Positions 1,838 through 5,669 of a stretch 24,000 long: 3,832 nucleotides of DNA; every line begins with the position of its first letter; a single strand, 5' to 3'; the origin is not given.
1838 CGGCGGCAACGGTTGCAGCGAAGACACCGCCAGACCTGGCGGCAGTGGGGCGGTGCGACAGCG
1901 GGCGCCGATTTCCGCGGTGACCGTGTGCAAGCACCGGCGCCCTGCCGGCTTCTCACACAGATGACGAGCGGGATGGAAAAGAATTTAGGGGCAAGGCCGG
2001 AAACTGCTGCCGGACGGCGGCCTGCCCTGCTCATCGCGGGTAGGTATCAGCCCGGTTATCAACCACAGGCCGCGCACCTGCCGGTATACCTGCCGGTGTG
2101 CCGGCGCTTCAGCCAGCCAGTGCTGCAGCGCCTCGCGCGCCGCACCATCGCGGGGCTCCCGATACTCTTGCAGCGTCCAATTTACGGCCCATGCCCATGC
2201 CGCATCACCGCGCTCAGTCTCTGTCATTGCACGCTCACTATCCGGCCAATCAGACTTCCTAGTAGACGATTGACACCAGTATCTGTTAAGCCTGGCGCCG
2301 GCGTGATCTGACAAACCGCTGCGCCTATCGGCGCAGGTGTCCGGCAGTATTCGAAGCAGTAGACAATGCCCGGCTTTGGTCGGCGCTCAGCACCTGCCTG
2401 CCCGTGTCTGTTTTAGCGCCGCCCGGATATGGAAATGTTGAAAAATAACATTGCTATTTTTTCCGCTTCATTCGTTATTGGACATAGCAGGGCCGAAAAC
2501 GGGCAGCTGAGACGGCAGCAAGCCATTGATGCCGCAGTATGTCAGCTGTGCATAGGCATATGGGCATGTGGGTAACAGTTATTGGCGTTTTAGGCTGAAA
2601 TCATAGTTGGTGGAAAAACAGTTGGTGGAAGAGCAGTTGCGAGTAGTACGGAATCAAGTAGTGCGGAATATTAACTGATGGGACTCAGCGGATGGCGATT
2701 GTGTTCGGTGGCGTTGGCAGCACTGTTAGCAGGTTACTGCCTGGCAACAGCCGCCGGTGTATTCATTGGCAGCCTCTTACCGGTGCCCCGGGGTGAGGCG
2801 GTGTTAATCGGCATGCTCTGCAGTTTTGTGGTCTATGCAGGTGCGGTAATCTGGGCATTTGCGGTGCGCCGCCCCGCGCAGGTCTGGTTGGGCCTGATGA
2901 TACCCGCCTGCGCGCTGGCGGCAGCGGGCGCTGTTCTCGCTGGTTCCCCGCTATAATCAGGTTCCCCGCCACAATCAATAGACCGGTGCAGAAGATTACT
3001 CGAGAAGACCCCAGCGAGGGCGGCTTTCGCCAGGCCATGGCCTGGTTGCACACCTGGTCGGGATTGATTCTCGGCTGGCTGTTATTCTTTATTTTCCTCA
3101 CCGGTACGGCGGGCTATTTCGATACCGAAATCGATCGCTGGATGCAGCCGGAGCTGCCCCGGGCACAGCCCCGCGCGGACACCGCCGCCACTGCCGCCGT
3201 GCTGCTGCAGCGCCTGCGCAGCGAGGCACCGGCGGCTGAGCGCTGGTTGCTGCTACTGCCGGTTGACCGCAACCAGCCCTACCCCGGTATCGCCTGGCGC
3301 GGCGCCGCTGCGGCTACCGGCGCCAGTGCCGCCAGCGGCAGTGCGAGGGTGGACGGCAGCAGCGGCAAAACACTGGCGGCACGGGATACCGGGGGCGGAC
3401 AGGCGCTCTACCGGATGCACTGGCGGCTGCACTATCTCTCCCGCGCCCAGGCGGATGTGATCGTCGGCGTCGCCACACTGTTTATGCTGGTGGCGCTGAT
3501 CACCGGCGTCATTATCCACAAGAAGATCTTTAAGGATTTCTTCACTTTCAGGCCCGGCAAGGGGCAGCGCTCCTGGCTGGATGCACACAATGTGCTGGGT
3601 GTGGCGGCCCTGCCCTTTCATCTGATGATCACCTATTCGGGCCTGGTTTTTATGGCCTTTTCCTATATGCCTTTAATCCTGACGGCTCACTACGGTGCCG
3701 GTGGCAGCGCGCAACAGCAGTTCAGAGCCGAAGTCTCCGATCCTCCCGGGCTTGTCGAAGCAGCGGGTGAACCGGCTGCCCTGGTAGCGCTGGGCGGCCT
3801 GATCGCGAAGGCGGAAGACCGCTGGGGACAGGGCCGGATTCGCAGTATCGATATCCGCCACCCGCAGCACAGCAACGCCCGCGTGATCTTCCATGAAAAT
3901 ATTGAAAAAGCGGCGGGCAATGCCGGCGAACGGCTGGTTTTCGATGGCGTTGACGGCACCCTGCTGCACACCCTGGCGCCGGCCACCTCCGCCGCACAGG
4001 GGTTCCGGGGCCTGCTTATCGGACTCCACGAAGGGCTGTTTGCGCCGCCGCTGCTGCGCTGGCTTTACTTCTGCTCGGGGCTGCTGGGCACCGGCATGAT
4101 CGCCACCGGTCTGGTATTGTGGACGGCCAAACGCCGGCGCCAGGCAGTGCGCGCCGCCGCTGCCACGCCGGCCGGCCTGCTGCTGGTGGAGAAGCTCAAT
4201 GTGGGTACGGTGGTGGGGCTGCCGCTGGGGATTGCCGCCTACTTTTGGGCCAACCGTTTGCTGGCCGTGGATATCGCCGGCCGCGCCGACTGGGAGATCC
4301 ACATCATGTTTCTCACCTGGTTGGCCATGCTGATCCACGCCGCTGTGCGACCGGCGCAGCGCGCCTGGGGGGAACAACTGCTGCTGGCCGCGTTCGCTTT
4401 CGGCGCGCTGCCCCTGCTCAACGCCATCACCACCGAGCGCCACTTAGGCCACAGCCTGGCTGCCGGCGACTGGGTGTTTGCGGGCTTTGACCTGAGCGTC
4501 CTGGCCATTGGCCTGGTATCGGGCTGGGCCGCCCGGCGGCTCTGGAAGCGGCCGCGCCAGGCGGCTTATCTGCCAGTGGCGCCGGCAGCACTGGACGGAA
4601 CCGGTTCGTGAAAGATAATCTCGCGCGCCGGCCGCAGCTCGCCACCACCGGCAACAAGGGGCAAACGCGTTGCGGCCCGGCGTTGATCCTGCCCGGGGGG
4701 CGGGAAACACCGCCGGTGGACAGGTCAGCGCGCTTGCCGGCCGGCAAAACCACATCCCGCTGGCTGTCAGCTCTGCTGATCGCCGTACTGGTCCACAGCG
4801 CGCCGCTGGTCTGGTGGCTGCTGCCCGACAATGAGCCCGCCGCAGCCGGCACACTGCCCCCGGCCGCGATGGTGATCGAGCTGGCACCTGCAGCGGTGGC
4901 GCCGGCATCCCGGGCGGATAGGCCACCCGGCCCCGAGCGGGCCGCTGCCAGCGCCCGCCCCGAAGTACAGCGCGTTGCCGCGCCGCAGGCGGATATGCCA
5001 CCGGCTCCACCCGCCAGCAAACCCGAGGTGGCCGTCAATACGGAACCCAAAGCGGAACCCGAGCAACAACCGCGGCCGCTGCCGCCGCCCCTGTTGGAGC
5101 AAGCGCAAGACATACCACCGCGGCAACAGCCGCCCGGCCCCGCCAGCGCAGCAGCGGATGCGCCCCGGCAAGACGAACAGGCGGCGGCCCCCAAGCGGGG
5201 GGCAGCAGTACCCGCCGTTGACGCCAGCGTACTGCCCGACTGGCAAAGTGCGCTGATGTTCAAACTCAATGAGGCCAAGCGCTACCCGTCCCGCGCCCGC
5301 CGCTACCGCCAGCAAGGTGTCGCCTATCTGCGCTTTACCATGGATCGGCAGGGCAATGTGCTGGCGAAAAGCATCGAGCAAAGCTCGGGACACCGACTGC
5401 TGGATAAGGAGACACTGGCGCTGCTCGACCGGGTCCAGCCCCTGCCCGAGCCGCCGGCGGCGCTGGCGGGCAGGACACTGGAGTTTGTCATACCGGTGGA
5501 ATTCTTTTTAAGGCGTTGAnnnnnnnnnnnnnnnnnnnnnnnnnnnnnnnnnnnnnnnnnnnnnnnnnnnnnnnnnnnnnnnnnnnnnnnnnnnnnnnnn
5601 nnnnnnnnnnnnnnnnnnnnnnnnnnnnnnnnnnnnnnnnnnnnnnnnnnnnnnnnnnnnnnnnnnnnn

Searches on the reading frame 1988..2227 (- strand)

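Call 4: search_protein_families(library=pfam, proteins=[window:1988-2227:-], max_evalue=1)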
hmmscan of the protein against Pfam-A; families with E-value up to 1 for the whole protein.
seq(80 aa): 1 family
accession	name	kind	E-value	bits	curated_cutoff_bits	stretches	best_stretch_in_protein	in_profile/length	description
PF16220.10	DUF4880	-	0.0011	19.2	25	1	24-52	13-41/43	Domain of unknown function (DUF4880)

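Call 68: search_protein_families(library=ncbifam, proteins=[window:1988-2227:-], max_evalue=0.01)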
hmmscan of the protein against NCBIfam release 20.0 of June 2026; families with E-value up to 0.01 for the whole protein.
seq(80 aa): 0 families

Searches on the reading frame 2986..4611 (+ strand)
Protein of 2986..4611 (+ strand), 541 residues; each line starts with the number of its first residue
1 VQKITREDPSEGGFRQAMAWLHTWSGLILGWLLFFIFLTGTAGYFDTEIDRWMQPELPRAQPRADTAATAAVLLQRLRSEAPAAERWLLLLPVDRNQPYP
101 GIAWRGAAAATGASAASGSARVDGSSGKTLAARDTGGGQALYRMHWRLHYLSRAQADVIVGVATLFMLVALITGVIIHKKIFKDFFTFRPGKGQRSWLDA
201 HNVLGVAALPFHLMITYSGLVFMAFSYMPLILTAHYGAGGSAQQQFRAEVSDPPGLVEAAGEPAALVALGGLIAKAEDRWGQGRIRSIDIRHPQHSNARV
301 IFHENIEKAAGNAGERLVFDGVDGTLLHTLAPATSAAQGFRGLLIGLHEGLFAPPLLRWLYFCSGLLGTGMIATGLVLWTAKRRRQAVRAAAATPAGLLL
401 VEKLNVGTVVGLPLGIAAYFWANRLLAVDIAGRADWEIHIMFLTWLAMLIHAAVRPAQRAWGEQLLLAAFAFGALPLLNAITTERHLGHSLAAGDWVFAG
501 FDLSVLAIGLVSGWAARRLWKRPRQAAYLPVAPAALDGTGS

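Call 6: search_protein_families(library=pfam, proteins=[window:2986-4611:+], max_evalue=0.001)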
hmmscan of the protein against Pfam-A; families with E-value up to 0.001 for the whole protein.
window:2986-4611:+ (541 aa): 1 family
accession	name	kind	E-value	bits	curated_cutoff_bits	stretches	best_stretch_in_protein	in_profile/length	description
PF03929.21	PepSY_TM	-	9.4e-64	216.5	28.8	1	19-382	1-295/295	PepSY-associated TM region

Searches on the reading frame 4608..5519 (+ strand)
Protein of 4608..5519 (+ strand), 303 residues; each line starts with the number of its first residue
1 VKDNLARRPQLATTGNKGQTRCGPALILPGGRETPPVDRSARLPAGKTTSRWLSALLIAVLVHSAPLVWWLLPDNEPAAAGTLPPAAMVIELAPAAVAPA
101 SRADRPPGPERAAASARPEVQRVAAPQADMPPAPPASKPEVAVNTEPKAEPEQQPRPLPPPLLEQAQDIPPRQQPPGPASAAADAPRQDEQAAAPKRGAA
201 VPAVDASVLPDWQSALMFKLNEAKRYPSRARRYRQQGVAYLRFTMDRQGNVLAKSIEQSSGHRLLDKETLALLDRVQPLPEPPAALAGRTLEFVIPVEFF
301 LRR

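Call 6: search_protein_families(library=pfam, proteins=[window:4608-5519:+], max_evalue=0.001)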
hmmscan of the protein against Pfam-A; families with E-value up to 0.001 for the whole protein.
window:4608-5519:+ (303 aa): 2 families
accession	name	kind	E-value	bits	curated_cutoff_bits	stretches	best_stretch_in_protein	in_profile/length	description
PF03544.19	TonB_C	-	1.6e-12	48.1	24.6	1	223-299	2-77/79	Gram-negative bacterial TonB protein C-terminal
PF13103.11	TonB_2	-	3.7e-10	40.2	22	1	211-288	3-76/85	TonB C terminal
